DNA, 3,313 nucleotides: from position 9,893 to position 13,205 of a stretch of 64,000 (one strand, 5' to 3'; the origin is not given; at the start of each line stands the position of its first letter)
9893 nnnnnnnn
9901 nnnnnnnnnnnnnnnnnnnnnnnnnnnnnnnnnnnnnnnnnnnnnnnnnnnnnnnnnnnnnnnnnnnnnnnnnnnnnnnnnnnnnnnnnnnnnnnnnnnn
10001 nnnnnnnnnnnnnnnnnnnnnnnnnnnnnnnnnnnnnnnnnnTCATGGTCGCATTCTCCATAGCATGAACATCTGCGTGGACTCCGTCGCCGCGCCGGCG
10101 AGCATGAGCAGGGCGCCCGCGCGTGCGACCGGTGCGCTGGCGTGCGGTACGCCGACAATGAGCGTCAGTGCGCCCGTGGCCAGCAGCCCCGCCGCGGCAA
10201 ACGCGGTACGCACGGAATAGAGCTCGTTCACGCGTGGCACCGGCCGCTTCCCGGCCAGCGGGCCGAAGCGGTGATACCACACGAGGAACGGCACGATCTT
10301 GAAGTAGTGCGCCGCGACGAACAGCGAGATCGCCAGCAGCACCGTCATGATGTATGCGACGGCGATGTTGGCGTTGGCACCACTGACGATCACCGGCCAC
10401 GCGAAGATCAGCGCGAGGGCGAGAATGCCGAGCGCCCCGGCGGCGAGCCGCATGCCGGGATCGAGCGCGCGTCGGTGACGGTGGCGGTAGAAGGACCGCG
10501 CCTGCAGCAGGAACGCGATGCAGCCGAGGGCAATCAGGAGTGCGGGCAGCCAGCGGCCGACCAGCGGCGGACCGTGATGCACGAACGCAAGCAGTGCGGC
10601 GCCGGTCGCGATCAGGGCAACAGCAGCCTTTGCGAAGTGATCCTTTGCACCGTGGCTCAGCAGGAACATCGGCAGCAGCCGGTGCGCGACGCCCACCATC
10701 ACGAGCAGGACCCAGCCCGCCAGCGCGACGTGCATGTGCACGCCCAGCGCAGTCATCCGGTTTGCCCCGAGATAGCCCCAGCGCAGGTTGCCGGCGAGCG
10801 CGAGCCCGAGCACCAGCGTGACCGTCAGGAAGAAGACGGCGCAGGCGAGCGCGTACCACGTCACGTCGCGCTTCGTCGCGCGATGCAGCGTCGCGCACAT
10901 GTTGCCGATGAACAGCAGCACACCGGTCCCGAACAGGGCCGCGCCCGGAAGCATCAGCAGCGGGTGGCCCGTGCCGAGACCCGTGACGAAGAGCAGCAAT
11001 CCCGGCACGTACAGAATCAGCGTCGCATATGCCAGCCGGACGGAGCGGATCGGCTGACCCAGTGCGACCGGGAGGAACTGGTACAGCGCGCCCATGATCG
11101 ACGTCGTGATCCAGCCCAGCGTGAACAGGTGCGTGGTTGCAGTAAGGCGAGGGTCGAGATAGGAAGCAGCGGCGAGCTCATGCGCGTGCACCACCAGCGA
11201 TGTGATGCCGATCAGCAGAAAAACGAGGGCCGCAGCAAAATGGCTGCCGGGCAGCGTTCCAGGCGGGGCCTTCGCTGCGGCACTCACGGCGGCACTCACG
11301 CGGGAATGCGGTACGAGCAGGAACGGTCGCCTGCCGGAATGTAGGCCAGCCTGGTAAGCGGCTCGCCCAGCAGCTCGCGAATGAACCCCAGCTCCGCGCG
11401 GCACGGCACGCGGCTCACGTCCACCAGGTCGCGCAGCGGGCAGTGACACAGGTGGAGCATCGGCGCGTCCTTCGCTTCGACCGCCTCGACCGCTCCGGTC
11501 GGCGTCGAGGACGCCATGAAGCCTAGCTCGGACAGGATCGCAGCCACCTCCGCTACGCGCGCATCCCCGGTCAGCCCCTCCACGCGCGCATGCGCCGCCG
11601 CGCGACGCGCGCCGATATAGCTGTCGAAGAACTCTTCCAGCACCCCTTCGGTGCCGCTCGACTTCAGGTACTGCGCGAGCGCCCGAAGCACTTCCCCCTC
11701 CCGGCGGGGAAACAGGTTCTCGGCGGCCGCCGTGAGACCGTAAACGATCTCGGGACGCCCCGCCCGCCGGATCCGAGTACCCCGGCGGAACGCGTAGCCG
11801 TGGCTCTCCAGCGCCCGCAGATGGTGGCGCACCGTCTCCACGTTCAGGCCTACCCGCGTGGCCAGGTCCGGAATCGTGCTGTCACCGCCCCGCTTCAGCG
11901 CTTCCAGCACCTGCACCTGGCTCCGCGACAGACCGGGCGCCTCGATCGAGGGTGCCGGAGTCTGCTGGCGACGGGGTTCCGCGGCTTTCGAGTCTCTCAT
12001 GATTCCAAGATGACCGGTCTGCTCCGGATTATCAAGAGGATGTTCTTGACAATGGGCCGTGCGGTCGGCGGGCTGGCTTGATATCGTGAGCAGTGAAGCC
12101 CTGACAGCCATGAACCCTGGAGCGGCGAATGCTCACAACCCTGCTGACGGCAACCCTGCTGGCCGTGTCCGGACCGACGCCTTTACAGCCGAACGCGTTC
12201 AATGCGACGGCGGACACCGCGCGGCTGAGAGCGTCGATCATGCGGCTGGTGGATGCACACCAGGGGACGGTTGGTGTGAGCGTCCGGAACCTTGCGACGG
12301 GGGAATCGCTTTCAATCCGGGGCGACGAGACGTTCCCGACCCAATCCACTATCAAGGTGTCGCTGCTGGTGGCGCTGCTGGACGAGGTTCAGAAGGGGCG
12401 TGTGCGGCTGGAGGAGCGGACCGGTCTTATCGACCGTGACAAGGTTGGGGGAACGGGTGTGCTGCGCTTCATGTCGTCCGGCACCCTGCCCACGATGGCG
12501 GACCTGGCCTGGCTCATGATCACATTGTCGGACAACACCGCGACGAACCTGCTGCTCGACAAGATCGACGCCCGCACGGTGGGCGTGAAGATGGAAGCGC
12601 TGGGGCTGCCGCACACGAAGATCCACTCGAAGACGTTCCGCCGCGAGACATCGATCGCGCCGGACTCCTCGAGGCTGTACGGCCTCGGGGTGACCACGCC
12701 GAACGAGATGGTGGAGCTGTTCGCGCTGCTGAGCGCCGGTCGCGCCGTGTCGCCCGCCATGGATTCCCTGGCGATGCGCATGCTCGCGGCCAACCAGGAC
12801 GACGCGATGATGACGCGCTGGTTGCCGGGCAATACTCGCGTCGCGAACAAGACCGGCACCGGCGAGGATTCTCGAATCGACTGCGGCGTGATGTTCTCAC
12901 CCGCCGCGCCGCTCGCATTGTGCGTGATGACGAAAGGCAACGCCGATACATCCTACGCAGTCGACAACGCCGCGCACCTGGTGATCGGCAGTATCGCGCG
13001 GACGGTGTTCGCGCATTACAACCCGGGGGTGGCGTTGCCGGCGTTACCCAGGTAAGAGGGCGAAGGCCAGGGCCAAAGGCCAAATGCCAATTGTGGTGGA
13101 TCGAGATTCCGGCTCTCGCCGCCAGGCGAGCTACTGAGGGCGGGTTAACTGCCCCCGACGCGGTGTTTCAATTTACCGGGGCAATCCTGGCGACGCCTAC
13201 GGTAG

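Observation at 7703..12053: Seven-gene translationally welded operon: SufR-like regulator, His-rich 12-TM protein, DUF59, DUF1858-2xDUF2249 fusion, DUF2249, unknown 230-aa protein, DUF2249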

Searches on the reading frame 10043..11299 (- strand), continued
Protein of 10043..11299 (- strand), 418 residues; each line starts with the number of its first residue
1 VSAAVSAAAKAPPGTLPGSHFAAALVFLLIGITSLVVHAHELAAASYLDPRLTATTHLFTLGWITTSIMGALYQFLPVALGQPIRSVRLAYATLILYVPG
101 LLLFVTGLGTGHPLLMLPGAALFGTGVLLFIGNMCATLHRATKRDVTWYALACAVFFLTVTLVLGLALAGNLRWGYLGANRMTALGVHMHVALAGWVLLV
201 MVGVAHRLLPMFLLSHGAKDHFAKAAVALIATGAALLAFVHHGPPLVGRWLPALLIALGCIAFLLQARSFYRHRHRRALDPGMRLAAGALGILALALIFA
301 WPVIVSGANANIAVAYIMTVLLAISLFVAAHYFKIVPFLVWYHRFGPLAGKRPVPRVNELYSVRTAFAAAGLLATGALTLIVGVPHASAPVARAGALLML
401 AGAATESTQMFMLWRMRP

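Call 75: search_protein_families(library=pfam, proteins=[P0147, P0194, P0198, P0214, P0238, P0092, P0154, P0129], max_evalue=0.001)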
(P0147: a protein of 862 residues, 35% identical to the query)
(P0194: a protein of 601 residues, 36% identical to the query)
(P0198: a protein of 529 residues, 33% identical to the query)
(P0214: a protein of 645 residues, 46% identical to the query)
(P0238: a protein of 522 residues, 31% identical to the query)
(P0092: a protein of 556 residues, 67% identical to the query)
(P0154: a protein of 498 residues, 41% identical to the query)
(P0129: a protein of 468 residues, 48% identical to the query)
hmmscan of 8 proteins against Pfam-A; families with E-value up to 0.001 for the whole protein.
P0147 (862 aa): 0 families

P0194 (601 aa): 2 families
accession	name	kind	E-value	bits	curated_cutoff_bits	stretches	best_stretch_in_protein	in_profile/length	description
PF10006.14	DUF2249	-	2.8e-13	49.9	29.5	1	459-525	2-69/70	Uncharacterized conserved protein (DUF2249)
PF04405.19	ScdA_N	-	1e-07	31.9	32.5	1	541-583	11-53/56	Domain of Unknown function (DUF542)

P0198 (529 aa): 1 family
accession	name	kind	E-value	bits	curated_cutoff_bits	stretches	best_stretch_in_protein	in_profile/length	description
PF01883.24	FeS_assembly_P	-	3.4e-13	50.1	23.5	1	427-497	3-70/73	Iron-sulfur cluster assembly protein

P0214 (645 aa): 2 families
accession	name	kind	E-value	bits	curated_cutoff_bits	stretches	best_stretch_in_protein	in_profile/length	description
PF05593.20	RHS_repeat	-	6.5e-13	49.2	22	0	454-490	1-37/38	RHS Repeat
PF25023.1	TEN_YD-shell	-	0.00022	19.9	50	1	430-626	684-893/909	Teneurin YD-shell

P0238 (522 aa): 2 families
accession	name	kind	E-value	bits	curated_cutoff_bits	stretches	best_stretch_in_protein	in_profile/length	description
PF01883.24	FeS_assembly_P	-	9e-14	52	23.5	1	428-487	4-61/73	Iron-sulfur cluster assembly protein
PF00115.25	COX1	-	6.8e-08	32.2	34.8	2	53-104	347-397/436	Cytochrome C and Quinol oxidase polypeptide I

P0092 (556 aa): 2 families
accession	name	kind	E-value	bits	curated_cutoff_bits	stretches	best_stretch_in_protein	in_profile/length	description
PF01883.24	FeS_assembly_P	-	5.4e-20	71.9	23.5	1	469-536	3-71/73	Iron-sulfur cluster assembly protein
PF00115.25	COX1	-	0.0003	20.2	34.8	1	36-121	313-397/436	Cytochrome C and Quinol oxidase polypeptide I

P0154 (498 aa): 0 families

P0129 (468 aa): 1 family
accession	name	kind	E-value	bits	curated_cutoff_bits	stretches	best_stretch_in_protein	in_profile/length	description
PF00115.25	COX1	-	4.4e-06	26.3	34.8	1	24-114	313-402/436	Cytochrome C and Quinol oxidase polypeptide I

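Call 76: search_protein_families(library=ncbifam, proteins=[L002:6064-7077:-, L001:6591-7343:+, L002:5526-5972:-, L002:11809-12195:+, L002:4253-5503:-], max_evalue=0.001)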
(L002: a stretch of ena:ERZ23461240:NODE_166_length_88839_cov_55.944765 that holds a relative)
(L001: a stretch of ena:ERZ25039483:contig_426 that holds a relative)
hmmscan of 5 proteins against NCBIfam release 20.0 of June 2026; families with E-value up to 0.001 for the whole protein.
L002:6064-7077:- (337 aa): 8 families
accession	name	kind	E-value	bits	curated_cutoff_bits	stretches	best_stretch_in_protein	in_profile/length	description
TIGR02376.1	Cu_nitrite_red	equivalog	1.2e-56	192.4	296.3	1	57-327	23-311/326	copper-containing nitrite reductase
TIGR01480.1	copper_res_A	subfamily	1.3e-19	70.2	478.95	1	53-197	36-183/593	copper resistance system multicopper oxidase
NF008205.1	PRK10965.1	equivalog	2.2e-05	23.5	525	0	69-151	53-138/529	multicopper oxidase CueO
TIGR03389.1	laccase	equivalog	4.8e-05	22.4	558.9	1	85-316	26-268/539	laccase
TIGR03388.1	ascorbase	equivalog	5.3e-05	22.1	614.8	1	88-199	27-146/542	L-ascorbate oxidase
TIGR04246.1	nitrous_NosZ_Gp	equivalog_domain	0.00014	20.3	625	0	94-164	500-568/578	Sec-dependent nitrous-oxide reductase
TIGR02657.1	amicyanin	equivalog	0.00038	20.8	110.2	0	93-160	11-75/83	amicyanin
TIGR03096.1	nitroso_cyanin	equivalog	0.00098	18.9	142.85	0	95-165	63-128/135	nitrosocyanin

L001:6591-7343:+ (250 aa): 5 families
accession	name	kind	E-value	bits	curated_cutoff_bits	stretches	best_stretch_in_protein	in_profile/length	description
TIGR03652.1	FeS_repair_RIC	equivalog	1e-67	228.1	204.7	1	14-237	1-215/216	iron-sulfur cluster repair di-iron protein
NF008221.0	PRK10992.1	equivalog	2.7e-44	151.3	254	1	11-239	5-217/220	iron-sulfur cluster repair protein YtfE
NF009777.0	PRK13276.1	equivalog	1.6e-36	126.2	259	1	13-235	7-220/224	iron-sulfur cluster repair di-iron protein ScdA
NF041614.1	FeSrepair_DnrN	equivalog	1.2e-19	71.1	300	1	83-242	16-156/157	iron-sulfur cluster repair protein DnrN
NF053874.1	persist_PA2171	equivalog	2e-05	24.4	190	0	133-155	109-131/157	PA2171 family ribosome-binding persister protein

L002:5526-5972:- (148 aa): 2 families
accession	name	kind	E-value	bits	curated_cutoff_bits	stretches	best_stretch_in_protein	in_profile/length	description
NF011053.0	PRK14485.1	subfamily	1.1e-06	27.2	1080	1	38-88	345-395/716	putative bifunctional cbb3-type cytochrome c oxidase subunit I/II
TIGR00780.1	ccoN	equivalog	1e-05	24.7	583.15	1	38-90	343-396/474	cytochrome-c oxidase, cbb3-type subunit I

L002:11809-12195:+ (128 aa): 0 families

L002:4253-5503:- (416 aa): 1 family
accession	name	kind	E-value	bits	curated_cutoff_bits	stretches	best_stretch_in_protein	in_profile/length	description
NF045570.1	HemSynCtaAAlphapr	equivalog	3.4e-86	289.6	550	1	46-398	10-361/380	heme A synthase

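Call 79: find_related_loci(query=A5, collection=metagenome_contigs, flank=6000)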
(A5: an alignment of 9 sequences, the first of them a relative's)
Query A5 (429 aa) in metagenome_contigs; peptide patterns used: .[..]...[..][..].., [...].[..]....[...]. (x = any residue, [..] = any of these).
600 stretches matched a pattern (row limit reached: there are more); 460 encode a relative of the query (tblastn E <= 1e-3); the best 80 are kept; 80 distinct loci.
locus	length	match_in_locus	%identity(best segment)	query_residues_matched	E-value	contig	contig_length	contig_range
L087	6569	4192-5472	45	1-427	2e-113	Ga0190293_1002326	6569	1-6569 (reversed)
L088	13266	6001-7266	45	4-427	4e-112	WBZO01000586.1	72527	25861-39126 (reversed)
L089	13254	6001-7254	44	4-423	3e-109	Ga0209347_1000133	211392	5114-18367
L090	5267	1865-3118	46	1-419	7e-108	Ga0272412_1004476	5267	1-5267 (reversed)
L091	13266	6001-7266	44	2-422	2e-107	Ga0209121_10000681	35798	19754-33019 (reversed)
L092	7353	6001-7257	44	4-424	3e-107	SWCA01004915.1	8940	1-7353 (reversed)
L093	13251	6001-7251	45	1-422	2e-106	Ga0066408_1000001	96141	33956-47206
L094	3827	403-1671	44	1-423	1e-107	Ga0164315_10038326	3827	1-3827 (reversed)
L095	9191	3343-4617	44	1-424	3e-106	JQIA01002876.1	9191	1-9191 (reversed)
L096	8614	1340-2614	42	1-424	7e-106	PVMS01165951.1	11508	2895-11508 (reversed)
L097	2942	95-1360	45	2-422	1e-108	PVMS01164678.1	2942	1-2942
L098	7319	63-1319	43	10-429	3e-105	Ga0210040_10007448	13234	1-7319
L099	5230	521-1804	40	1-427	2e-104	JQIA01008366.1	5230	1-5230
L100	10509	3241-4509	42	1-422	4e-104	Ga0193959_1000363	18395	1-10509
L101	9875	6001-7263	43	2-422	3e-104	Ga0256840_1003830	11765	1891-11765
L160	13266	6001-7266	42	1-422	1e-90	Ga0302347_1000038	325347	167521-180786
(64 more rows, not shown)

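Call 82: search_protein_families(library=pfam, proteins=[L093:4170-5138:+, L093:5157-5999:+, L093:5989-7260:+, L093:7241-7585:+, L160:7686-8651:+, L089:4764-5045:+], max_evalue=0.001)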
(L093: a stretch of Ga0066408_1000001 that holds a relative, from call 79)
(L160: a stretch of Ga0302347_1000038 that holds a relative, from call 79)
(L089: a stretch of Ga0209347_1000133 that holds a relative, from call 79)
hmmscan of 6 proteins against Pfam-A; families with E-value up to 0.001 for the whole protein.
L093:4170-5138:+ (322 aa): 3 families
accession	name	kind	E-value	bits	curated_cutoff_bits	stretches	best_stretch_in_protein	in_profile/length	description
PF10006.14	DUF2249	-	3.4e-24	84.9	29.5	1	13-81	2-70/70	Uncharacterized conserved protein (DUF2249)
PF04405.19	ScdA_N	-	2.6e-21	75.5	32.5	1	88-140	2-54/56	Domain of Unknown function (DUF542)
PF01814.28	Hemerythrin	-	1.2e-20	74.8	25.3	1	163-314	4-127/127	Hemerythrin HHE cation binding domain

L093:5157-5999:+ (280 aa): 3 families
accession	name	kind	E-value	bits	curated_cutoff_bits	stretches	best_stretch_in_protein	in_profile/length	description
PF10006.14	DUF2249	-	1.2e-25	89.5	29.5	2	215-279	2-69/70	Uncharacterized conserved protein (DUF2249)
PF08984.16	DUF1858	-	7.7e-08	32.8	32.2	1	13-70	1-56/59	Domain of unknown function (DUF1858)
PF01206.22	TusA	-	2.2e-05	24.6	28.6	1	215-279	3-69/70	Sulfurtransferase TusA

L093:5989-7260:+ (423 aa): 0 families

L093:7241-7585:+ (114 aa): 1 family
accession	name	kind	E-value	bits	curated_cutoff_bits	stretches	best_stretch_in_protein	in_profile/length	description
PF01883.24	FeS_assembly_P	-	1.5e-11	44.8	23.5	1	20-85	3-66/73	Iron-sulfur cluster assembly protein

L160:7686-8651:+ (321 aa): 3 families
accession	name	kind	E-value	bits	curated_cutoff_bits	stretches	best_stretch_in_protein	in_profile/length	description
PF10006.14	DUF2249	-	4.5e-26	90.9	29.5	1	10-79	1-70/70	Uncharacterized conserved protein (DUF2249)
PF04405.19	ScdA_N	-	1.3e-21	76.4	32.5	1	86-137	2-53/56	Domain of Unknown function (DUF542)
PF01814.28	Hemerythrin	-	2.7e-20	73.6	25.3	1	162-312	5-127/127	Hemerythrin HHE cation binding domain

L089:4764-5045:+ (93 aa): 1 family
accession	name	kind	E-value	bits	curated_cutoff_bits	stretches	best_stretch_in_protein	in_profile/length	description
PF10006.14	DUF2249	-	4.3e-27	94.2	29.5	1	20-89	1-70/70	Uncharacterized conserved protein (DUF2249)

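Call 91: search_dna_similar(query=window:10046-11299:-, collection=plasmids, mode=protein, max_evalue=0.001, max_rows=15, rows=spread)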
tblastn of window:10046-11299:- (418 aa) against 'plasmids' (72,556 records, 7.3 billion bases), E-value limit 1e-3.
Records with a match: 76; places in all: 76; records where one place covers at least 80% of the query: 15.
Best place of each record, by identity: <60% 76.
By first word of the organism name: Rhizobium 35; Thermus 14; Ensifer 9; Sinorhizobium 7; Mesorhizobium 3; Shinella 2; Aminobacter 1; Natrononativus 1; Azospirillum 1; Natronococcus 1; and 2 more.
By predicted mobility (MOB-suite, as given by PLSDB): non-mobilizable 70; conjugative 6.
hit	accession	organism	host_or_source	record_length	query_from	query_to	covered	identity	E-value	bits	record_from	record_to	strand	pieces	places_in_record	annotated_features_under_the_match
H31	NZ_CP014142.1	Thermus parvatiensis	-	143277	13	360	83%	31.9%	1e-8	65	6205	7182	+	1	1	hypothetical protein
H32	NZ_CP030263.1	Ensifer adhaerens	Zea mays,whole organism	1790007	19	362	82%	30.5%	4e-13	79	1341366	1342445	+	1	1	none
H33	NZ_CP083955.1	Mesorhizobium sp. B2-1-1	cell culture,soil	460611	19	360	82%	30.1%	5e-11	72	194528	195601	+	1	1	hypothetical protein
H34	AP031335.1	Thermus thermophilus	-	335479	54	360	73%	32.6%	1e-8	65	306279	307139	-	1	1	hypothetical protein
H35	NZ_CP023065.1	Sinorhizobium sp. CCBAU 05631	G.max,nodule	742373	19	364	83%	28.3%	2e-9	67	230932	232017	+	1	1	hypothetical protein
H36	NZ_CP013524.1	Rhizobium phaseoli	Phaseolus vulgaris,Whole ...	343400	49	364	76%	28.9%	6e-11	72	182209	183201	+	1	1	hypothetical protein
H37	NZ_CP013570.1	Rhizobium phaseoli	Phaseolus vulgaris,Whole ...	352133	49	364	76%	28.9%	6e-11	72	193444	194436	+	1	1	hypothetical protein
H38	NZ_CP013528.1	Rhizobium phaseoli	Phaseolus vulgaris,Whole ...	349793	49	364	76%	28.3%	2e-8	64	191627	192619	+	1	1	hypothetical protein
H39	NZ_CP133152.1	Sinorhizobium chiapasense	Acaciella angustissima,cell culture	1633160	19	221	49%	34.6%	2e-5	54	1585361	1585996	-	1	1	none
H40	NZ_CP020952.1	Rhizobium sp. CIAT894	-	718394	188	364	42%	33.9%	5e-10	69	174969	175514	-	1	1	hypothetical protein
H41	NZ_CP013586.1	Rhizobium phaseoli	Phaseolus vulgaris,Whole ...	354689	182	364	44%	31.4%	1e-8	65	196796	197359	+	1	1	hypothetical protein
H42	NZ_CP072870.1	Rhizobium sp. NLR16a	lentil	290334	188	364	42%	31.9%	1e-8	65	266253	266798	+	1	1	hypothetical protein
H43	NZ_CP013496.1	Rhizobium sp. N621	Phaseolus vulgaris,Whole ...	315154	188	364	42%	31.9%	2e-8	64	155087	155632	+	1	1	hypothetical protein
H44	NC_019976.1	Natronococcus occultus SP4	-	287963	12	147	33%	41.2%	3e-4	50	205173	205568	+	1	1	hypothetical protein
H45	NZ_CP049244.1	Allorhizobium pseudoryzae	cell culture,soil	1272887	187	364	43%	26.1%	8e-6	56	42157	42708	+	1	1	none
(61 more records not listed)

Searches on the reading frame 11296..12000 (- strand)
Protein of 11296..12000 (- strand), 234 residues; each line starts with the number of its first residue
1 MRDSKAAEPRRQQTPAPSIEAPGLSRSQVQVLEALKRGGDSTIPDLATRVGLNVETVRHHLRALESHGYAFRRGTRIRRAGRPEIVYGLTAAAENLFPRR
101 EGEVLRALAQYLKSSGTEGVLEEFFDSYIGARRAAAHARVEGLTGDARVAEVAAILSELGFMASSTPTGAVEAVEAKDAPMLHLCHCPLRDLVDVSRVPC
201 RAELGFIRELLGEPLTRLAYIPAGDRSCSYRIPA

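Call 4: search_protein_families(library=pfam, proteins=[window:11296-12000:-], max_evalue=0.01)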
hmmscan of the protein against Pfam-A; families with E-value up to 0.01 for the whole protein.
window:11296-12000:- (234 aa): 13 families
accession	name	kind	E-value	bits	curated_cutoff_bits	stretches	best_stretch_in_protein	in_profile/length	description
PF13412.12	HTH_24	-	1.3e-07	31.5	21.9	1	25-69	2-46/48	Winged helix-turn-helix DNA-binding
PF01022.26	HTH_5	-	2.3e-06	27.8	22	1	28-69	4-44/47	Bacterial regulatory protein, arsR family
PF12802.13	MarR_2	-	6.7e-06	26.6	27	1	23-73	2-53/61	MarR family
PF25212.1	HVO_A0114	-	1.4e-05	25.2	27.6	1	24-74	20-70/84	HVO_A0114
PF09339.16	HTH_IclR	-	2.4e-05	24.4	22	1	29-70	6-48/52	IclR helix-turn-helix domain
PF12840.13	HTH_20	-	2.6e-05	24.5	27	1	30-68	8-46/51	Helix-turn-helix domain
PF25213.1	HVO_A0261_N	-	0.00025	21.3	35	1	23-78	8-62/86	HVO_A0261 N-terminal domain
PF01047.28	MarR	-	0.0019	18.5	24.6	1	24-69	1-46/59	MarR family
PF01726.22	LexA_DNA_bind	-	0.0021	18.3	23.7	0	24-73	4-59/65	LexA DNA binding domain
PF01978.25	TrmB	-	0.0039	17.4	25.6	1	23-74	5-56/68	Sugar-specific transcriptional regulator TrmB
PF13518.12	HTH_28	-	0.0058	17.1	25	0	30-68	4-40/52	Helix-turn-helix domain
PF16365.12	EutK_C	-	0.0068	16.8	27.5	0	42-78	16-52/52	Ethanolamine utilization protein EutK C-terminus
PF13730.12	HTH_36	-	0.0081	16.4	25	0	45-69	30-54/55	Helix-turn-helix domain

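Call 5: search_protein_families(library=ncbifam, proteins=[window:11296-12000:-], max_evalue=0.01)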
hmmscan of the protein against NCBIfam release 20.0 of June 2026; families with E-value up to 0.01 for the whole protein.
window:11296-12000:- (234 aa): 8 families
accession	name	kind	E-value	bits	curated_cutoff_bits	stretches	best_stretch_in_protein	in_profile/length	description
TIGR02702.1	SufR_cyano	equivalog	8.9e-11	41.9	178.8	1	30-232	5-208/208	iron-sulfur cluster biosynthesis transcriptional regulator SufR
NF040939.2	trans_reg_lrs14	equivalog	3.4e-06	27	90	1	23-90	18-86/103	Lrs14 family HTH-type transcriptional regulator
TIGR01884.1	cas_HTH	subfamily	4.9e-06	26.1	60.2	1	22-76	138-192/202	CRISPR-associated CARF protein Csa3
NF053606.1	Sta1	subfamily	0.00012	22.1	80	1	23-89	17-83/100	Sta1 family transcriptional regulator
NF033788.1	HTH_metalloreg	subfamily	0.00018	21.2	55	1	28-68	13-53/77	metalloregulator ArsR/SmtB family transcription factor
NF053756.1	MreA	equivalog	0.00054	19.7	100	1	22-111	13-102/110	MreA family transcriptional regulator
NF007341.0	PRK09834.1-3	equivalog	0.0064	15.6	269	0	23-72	9-59/274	DNA-binding transcriptional regulator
NF041413.1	ArsR_Rv2640c_fam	equivalog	0.0091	16.4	155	0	37-87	55-107/118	Rv2640c family ArsR-like transcriptional regulator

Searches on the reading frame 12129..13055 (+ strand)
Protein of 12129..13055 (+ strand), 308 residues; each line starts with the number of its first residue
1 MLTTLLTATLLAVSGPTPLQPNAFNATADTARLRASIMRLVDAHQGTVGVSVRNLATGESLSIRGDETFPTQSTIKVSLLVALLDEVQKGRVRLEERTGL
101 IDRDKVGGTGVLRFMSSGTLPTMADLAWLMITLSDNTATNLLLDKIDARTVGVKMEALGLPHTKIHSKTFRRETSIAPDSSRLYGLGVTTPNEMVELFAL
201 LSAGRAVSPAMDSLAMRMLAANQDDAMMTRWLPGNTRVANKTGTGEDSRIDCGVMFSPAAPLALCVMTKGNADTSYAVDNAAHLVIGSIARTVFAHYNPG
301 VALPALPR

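Call 68: search_protein_families(library=pfam, proteins=[window:12129-13055:+], max_evalue=0.0001)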
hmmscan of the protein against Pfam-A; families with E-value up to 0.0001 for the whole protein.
window:12129-13055:+ (308 aa): 2 families
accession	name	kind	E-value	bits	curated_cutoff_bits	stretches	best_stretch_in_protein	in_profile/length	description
PF13354.11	Beta-lactamase2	-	2.5e-54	184.3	22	1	49-268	1-214/214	Beta-lactamase enzyme family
PF00144.29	Beta-lactamase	-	1.6e-05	24.7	27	0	42-282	9-323/329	Beta-lactamase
